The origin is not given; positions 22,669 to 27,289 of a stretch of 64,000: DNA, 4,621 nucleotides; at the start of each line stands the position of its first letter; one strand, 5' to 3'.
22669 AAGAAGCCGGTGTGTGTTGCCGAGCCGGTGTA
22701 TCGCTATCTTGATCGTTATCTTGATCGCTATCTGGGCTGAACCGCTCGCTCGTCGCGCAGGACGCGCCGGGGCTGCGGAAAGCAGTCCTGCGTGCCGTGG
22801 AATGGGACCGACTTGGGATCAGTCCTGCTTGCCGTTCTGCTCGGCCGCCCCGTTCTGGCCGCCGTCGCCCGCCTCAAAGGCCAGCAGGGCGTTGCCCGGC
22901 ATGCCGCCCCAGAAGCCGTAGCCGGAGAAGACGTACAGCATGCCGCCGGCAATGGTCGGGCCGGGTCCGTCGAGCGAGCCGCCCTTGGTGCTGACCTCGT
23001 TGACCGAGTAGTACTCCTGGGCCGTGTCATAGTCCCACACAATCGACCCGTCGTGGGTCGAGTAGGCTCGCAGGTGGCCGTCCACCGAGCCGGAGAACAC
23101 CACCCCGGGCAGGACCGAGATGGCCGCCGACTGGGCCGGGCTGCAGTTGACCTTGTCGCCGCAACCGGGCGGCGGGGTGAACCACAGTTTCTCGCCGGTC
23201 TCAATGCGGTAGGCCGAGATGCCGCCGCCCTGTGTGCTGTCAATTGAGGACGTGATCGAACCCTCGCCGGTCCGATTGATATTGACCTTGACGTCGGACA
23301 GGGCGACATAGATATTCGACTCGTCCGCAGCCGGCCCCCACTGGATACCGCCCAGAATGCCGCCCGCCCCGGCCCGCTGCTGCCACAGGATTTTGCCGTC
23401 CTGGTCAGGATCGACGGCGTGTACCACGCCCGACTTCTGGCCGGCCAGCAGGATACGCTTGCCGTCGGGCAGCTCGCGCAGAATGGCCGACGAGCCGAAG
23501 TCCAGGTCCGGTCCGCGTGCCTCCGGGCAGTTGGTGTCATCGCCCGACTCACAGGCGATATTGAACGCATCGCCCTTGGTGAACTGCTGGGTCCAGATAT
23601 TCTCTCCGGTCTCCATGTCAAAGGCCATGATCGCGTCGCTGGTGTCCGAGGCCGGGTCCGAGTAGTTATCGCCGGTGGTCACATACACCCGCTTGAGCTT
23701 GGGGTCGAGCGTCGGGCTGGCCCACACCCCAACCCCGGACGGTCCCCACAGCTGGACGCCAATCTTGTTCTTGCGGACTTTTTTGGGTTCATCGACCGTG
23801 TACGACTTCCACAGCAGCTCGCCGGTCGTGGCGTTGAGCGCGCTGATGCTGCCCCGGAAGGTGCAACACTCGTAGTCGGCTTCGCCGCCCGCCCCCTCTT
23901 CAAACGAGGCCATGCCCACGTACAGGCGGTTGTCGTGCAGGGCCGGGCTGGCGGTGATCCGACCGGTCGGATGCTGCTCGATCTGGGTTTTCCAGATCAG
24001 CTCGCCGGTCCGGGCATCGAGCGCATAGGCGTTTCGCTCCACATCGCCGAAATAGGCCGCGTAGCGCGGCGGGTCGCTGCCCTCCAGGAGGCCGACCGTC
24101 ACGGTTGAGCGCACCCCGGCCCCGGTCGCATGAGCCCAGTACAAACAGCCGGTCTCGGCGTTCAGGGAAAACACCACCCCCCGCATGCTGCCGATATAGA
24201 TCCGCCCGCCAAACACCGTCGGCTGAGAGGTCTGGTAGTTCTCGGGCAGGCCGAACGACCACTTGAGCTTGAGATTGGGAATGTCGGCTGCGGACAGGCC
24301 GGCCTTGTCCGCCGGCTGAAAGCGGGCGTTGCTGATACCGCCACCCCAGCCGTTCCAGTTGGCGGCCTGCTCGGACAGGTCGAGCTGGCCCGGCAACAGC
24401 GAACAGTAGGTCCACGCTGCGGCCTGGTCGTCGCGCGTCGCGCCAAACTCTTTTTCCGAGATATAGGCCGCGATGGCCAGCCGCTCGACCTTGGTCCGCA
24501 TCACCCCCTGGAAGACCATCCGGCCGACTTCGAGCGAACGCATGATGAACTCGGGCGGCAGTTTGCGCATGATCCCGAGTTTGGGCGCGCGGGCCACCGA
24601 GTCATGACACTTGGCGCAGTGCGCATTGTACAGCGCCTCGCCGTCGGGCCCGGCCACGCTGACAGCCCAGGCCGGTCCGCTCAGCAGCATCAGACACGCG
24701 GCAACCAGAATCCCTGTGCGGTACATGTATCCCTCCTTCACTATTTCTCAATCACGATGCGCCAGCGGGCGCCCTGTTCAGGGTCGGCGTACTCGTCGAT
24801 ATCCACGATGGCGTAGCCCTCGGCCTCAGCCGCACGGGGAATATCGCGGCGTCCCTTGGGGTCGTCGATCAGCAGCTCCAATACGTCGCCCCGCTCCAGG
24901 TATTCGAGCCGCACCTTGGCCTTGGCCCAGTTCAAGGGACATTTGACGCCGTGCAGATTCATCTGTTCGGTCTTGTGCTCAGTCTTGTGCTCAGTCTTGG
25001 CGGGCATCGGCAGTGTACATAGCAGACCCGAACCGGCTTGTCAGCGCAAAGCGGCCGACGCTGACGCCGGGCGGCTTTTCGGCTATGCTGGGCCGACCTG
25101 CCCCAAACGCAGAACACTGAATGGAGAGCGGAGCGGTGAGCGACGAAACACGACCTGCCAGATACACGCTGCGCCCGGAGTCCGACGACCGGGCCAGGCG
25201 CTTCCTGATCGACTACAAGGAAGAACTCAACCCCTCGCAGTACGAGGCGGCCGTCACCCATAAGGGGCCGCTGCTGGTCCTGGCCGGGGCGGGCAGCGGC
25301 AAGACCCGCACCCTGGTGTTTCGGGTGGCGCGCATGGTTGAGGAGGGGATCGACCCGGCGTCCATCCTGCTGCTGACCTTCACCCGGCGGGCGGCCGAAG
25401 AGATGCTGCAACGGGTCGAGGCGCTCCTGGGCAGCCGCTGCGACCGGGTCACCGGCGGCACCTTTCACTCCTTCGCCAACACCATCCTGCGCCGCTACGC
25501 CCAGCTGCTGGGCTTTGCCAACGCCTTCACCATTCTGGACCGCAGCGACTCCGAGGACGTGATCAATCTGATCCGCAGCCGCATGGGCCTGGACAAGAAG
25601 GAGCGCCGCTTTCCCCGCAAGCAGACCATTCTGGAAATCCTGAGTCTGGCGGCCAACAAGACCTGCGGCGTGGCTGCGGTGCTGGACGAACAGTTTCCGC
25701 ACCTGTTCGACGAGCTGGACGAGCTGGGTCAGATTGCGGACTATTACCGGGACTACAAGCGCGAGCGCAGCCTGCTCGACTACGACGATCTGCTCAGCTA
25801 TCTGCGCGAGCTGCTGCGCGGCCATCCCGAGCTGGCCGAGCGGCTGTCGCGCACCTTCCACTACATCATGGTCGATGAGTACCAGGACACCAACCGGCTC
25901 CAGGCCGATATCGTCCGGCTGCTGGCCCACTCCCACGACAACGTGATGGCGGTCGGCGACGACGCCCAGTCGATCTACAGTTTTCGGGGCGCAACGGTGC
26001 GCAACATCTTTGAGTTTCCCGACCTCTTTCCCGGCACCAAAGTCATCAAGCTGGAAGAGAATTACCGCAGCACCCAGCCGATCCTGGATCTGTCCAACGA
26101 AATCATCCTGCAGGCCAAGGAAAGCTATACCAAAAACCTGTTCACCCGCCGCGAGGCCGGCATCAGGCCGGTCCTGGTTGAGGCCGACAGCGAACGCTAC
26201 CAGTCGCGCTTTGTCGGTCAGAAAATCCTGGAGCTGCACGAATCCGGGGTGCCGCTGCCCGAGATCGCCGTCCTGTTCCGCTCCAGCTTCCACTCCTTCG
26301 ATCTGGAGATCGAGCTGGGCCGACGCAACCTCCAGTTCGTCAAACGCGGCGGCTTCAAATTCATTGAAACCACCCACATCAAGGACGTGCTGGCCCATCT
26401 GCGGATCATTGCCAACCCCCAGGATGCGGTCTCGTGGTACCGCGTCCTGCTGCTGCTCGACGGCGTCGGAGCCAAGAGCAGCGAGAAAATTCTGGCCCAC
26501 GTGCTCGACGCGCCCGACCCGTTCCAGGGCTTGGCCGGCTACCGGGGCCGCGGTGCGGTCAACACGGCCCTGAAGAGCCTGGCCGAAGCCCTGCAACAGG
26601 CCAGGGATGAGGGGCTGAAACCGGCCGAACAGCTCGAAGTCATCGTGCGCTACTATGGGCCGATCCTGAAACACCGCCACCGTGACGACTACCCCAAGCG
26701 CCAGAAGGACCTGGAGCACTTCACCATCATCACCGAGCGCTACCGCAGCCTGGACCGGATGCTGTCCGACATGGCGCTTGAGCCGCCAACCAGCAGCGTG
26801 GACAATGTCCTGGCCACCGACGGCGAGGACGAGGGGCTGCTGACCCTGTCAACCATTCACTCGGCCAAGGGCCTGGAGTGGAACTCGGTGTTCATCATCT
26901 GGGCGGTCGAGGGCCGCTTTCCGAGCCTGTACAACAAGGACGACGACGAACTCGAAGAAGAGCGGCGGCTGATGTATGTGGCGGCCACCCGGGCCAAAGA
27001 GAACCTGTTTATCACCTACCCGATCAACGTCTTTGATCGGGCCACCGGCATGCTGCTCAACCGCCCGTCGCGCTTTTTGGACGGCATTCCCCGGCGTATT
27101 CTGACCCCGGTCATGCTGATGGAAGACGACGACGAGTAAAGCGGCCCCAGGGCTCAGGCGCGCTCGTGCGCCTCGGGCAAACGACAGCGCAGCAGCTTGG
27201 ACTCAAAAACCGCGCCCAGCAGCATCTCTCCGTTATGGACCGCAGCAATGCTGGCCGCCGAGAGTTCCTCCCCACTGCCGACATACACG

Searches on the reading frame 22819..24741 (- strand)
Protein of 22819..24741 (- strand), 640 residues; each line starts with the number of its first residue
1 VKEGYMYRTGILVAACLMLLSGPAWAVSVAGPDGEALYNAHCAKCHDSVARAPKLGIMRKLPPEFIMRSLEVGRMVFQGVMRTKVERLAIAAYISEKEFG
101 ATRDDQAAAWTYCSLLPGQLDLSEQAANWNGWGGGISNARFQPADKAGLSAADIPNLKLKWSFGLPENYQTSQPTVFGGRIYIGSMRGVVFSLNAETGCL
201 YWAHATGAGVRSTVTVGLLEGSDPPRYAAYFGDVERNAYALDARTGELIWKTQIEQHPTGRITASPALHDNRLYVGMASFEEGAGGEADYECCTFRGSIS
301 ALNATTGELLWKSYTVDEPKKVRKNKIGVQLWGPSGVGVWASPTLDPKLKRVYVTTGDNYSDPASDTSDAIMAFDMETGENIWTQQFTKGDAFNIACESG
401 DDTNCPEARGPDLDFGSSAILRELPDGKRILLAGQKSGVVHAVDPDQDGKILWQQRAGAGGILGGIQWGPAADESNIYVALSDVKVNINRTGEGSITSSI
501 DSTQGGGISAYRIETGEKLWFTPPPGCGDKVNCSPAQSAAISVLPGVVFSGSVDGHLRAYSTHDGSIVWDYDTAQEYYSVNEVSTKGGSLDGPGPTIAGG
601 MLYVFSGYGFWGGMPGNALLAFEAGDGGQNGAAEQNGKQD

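Call 81: search_protein_families(library=pfam, proteins=[window:22819-24741:-], max_evalue=0.00001)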
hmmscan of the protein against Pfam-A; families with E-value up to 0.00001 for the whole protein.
window:22819-24741:- (640 aa): 4 families
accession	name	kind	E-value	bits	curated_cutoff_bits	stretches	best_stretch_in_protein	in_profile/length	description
PF13360.13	PQQ_2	-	3e-32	112.6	27.6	3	160-319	16-149/233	Outer membrane protein assembly factor BamB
PF01011.28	PQQ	-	3.4e-23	82.6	26.7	1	129-395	1-294/595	Glucose/ethanol/alcohol dehydrogenase, beta-propeller domain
PF13570.13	Beta-prop_ACSF4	-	2.3e-22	80.3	133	1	151-358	33-194/329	Beta-alanine-activating enzyme, beta-propeller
PF13442.11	Cytochrome_CBB3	-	5.3e-06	27.1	27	0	32-94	4-68/68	Cytochrome C oxidase, cbb3-type, subunit III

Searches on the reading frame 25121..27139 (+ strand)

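Call 82: search_protein_families(library=pfam, proteins=[window:25121-27139:+], max_evalue=0.00001)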
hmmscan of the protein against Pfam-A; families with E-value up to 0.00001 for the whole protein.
window:25121-27139:+ (672 aa): 6 families
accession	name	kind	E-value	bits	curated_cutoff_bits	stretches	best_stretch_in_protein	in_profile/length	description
PF00580.27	UvrD-helicase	-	9.1e-75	252.3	23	1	36-303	1-270/271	UvrD/REP helicase N-terminal domain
PF13361.12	UvrD_C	-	1.1e-54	186.6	25.6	1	309-633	1-347/350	UvrD-like helicase C-terminal domain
PF13245.12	AAA_19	-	2.7e-21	76.6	25.1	1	45-289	8-134/134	AAA domain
PF13538.12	UvrD_C_2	-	3.6e-11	43.2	27.4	1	575-631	3-51/52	UvrD-like helicase C-terminal domain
PF01443.25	Viral_helicase1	-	2e-07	31.5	21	0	569-631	177-226/228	Viral superfamily 1 RNA helicase core domain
PF13604.12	AAA_30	-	4.8e-07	30.1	27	0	36-99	2-66/191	AAA domain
